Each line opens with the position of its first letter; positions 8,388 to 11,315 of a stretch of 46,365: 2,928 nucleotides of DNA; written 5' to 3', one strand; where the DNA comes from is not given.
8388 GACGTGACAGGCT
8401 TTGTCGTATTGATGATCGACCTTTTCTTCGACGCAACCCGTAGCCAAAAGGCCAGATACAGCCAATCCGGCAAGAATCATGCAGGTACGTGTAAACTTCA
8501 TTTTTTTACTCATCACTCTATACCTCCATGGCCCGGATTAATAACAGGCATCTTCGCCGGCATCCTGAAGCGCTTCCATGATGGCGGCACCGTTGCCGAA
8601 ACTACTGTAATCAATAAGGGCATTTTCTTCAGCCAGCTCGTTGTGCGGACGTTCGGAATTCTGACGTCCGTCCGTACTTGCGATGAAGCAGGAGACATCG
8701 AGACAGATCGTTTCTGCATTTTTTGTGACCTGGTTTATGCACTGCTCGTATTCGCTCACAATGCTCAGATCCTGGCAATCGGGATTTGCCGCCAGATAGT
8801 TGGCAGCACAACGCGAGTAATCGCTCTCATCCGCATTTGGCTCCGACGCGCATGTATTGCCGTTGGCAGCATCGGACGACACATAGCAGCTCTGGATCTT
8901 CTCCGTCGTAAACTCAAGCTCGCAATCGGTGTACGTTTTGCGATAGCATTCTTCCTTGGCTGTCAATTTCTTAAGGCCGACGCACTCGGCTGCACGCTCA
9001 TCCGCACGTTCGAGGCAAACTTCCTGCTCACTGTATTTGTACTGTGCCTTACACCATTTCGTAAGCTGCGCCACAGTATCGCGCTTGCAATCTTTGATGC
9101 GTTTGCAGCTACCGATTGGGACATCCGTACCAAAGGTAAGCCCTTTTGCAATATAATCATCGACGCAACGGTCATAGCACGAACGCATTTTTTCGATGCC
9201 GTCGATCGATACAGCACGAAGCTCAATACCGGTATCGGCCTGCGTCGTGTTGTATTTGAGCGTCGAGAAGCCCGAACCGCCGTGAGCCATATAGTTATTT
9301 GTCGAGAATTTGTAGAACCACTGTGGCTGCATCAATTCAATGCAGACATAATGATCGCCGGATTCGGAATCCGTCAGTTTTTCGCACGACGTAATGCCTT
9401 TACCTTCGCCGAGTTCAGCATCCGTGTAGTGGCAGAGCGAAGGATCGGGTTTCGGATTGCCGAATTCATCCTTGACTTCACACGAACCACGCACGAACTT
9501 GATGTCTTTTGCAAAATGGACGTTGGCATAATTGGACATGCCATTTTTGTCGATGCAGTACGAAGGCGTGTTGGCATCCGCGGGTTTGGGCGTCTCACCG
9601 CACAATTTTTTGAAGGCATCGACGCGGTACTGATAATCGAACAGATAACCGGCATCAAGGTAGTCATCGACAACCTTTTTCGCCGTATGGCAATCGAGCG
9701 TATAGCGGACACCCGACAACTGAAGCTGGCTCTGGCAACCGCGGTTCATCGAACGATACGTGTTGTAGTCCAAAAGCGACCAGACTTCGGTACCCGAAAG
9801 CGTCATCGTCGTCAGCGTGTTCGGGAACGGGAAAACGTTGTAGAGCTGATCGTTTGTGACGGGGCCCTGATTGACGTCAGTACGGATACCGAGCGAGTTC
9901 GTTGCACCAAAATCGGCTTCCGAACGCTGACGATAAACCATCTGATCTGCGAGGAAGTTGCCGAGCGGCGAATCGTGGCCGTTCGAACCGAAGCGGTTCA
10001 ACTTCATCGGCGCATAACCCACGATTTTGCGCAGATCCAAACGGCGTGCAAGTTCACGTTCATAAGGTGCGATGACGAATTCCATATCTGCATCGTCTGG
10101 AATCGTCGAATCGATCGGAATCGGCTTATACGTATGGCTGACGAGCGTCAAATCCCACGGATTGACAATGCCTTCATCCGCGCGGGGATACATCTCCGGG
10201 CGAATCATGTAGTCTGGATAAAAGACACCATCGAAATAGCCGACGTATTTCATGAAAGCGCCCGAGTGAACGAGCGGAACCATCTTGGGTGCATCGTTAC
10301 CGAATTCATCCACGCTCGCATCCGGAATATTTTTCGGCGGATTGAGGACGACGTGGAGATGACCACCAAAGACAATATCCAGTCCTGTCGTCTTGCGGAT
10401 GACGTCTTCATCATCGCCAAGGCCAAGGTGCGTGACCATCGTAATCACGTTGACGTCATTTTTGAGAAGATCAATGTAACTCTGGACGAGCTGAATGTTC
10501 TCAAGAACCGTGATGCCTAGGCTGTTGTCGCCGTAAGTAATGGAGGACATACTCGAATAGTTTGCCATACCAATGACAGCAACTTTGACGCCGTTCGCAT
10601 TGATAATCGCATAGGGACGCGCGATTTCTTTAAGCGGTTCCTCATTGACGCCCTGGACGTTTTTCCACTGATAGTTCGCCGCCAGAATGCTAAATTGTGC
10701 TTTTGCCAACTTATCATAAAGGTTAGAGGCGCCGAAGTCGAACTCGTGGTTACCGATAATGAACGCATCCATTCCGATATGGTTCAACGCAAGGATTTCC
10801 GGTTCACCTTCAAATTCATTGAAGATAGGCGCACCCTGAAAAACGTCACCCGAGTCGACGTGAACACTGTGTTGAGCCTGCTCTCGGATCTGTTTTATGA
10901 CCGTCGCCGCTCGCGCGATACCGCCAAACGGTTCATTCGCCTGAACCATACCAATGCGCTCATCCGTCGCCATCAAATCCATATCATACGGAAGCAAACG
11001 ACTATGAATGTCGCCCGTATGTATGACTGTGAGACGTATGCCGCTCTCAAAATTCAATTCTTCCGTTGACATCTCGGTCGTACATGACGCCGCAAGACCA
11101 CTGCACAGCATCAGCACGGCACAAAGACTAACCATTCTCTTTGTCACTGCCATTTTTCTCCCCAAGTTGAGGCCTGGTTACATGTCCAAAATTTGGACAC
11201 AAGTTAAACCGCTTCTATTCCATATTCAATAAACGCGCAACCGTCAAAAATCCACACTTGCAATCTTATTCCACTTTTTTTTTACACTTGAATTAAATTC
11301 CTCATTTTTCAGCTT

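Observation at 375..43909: Dispersed intergenic hairpin family with an invariant C-G(unpaired)-TAT / ATA-G core and freely covarying helices (at least 18 copies in 9 loci)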

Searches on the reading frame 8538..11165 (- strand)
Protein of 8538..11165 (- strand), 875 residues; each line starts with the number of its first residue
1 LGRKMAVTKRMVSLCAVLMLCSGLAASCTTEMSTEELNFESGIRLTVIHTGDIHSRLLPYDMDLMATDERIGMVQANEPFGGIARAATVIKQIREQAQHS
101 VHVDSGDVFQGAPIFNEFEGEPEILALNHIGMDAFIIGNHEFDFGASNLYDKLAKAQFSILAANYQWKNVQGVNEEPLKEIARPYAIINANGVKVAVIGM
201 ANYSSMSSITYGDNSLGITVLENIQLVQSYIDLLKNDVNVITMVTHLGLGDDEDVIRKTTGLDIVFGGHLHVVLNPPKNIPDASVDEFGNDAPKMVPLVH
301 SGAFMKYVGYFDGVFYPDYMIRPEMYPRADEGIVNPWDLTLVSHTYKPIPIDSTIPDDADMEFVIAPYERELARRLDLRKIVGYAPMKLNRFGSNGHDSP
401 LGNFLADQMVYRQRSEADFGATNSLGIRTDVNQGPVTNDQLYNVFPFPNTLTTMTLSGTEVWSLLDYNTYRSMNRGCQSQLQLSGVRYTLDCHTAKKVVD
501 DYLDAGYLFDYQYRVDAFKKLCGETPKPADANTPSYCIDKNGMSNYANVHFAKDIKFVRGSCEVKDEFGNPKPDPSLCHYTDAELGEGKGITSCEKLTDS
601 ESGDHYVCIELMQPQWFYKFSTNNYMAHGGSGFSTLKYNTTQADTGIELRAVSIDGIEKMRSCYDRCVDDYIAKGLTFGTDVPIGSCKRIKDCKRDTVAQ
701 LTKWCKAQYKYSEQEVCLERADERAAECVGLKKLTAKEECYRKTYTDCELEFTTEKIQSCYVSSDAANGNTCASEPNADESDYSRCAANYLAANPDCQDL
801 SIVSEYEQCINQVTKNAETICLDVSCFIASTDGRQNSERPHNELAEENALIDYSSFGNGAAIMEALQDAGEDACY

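Call 13: search_protein_families(library=ncbifam, proteins=[window:8538-11165:-])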
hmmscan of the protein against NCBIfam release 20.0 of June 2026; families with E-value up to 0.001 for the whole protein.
window:8538-11165:- (875 aa): 14 families
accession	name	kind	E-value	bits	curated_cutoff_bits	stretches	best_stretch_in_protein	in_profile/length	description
NF007109.1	PRK09558.1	equivalog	1.7e-43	149.2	600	1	17-515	11-498/550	bifunctional UDP-sugar hydrolase/5'-nucleotidase UshA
NF006934.0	PRK09419.1-1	subfamily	4e-39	134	1646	2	14-272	17-270/1174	multifunctional 2',3'-cyclic-nucleotide 2'-phosphodiesterase/3'-nucleotidase/5'-nucleotidase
NF006937.0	PRK09419.1-4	equivalog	3.7e-36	124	2554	2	183-492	789-1070/1411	multifunctional 2',3'-cyclic-nucleotide 2'-phosphodiesterase/3'-nucleotidase/5'-nucleotidase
NF006935.0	PRK09419.1-2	equivalog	4.1e-33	114.2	2801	2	183-495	810-1094/1445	multifunctional 2',3'-cyclic-nucleotide 2'-phosphodiesterase/3'-nucleotidase/5'-nucleotidase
TIGR01530.1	nadN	equivalog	1.1e-28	100.1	436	2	45-274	1-219/550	NAD nucleotidase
NF040549.1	Nt5e_LPXTG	exception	2.2e-25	89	1050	1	35-168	89-204/731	cell surface ecto-5'-nucleotidase Nt5e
NF006936.0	PRK09419.1-3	equivalog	9.8e-25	86.3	2542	3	44-191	58-203/1212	multifunctional 2',3'-cyclic-nucleotide 2'-phosphodiesterase/3'-nucleotidase/5'-nucleotidase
TIGR04486.1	thiosulf_SoxB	equivalog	1.8e-24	86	550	1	79-280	113-308/556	thiosulfohydrolase SoxB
NF006938.0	PRK09420.1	equivalog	6.2e-23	81.1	486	1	34-279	21-267/648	bifunctional 2',3'-cyclic-nucleotide 2'-phosphodiesterase/3'-nucleotidase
TIGR01390.1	CycNucDiestase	equivalog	9.4e-20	70.6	883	1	45-312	3-278/626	2',3'-cyclic-nucleotide 2'-phosphodiesterase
NF041198.1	UshA_like_PCGU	equivalog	6.5e-16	58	275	1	78-272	44-237/519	UshA-like (seleno)protein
NF008871.0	PRK11907.1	equivalog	1.5e-15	56.4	1266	1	41-253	112-325/814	bifunctional 2',3'-cyclic-nucleotide 2'-phosphodiesterase/3'-nucleotidase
NF006933.0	PRK09418.1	equivalog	1.8e-14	52.8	1419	1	30-190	25-188/780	bifunctional 2',3'-cyclic-nucleotide 2'-phosphodiesterase/3'-nucleotidase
NF047875.1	5nuc_LPXTG_Strp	exception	1.9e-10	39.9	1050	1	390-491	378-481/684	surface-anchored 5'-nucleotidase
